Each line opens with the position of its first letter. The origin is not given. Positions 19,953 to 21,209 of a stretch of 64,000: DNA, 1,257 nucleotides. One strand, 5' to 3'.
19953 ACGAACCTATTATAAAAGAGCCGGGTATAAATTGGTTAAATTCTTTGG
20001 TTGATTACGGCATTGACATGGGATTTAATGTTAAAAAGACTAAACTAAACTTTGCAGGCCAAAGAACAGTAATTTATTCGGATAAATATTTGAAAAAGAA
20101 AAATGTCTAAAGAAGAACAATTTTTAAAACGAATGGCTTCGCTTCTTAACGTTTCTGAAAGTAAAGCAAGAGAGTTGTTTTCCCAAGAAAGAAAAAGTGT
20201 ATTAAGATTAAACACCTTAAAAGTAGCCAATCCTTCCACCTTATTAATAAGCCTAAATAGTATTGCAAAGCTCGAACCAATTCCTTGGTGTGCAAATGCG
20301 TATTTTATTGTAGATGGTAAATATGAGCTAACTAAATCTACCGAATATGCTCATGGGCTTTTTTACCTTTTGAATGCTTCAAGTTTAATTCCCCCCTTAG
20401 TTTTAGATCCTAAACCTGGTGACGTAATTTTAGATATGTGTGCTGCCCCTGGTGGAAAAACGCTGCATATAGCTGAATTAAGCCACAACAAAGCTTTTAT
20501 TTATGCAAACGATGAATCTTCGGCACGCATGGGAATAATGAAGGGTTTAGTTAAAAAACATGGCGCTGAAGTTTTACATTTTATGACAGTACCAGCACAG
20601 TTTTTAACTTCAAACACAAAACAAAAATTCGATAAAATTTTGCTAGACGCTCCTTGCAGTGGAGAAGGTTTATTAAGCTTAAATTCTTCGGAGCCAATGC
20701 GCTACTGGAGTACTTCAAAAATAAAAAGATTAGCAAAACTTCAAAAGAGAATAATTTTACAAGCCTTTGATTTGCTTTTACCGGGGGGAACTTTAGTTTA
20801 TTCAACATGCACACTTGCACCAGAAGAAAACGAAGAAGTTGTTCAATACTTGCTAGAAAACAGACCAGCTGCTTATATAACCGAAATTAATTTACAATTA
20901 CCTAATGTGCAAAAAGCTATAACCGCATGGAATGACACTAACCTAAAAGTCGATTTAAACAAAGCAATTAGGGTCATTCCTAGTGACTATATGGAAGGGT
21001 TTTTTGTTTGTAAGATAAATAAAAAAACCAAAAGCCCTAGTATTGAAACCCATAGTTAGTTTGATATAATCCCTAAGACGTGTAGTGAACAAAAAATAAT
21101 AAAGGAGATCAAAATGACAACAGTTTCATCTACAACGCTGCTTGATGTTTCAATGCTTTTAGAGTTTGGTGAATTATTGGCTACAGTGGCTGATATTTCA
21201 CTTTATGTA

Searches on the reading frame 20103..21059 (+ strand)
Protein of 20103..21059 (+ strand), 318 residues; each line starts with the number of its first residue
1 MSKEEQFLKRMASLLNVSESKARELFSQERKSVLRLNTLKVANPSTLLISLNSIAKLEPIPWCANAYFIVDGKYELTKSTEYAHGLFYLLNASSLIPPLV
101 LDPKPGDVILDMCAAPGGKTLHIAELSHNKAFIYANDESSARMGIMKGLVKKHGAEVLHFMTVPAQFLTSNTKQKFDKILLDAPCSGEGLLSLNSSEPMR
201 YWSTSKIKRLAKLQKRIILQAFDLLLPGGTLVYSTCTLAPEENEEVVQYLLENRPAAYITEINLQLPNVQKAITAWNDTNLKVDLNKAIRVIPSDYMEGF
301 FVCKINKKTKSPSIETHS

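Call 17: search_protein_families(library=pfam, proteins=[window:20103-21059:+], max_evalue=0.001)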
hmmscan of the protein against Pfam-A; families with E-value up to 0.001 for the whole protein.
window:20103-21059:+ (318 aa): 3 families
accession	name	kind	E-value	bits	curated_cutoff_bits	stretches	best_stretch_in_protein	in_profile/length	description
PF01189.24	Methyltr_RsmB-F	-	4.6e-46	157.4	27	1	99-305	2-198/199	16S rRNA methyltransferase RsmB/F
PF17125.10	Methyltr_RsmF_N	-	6.3e-13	49.4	34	1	5-89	3-83/86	N-terminal domain of 16S rRNA methyltransferase RsmF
PF13847.12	Methyltransf_31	-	2.7e-06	27.6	27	1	104-242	2-114/145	Methyltransferase domain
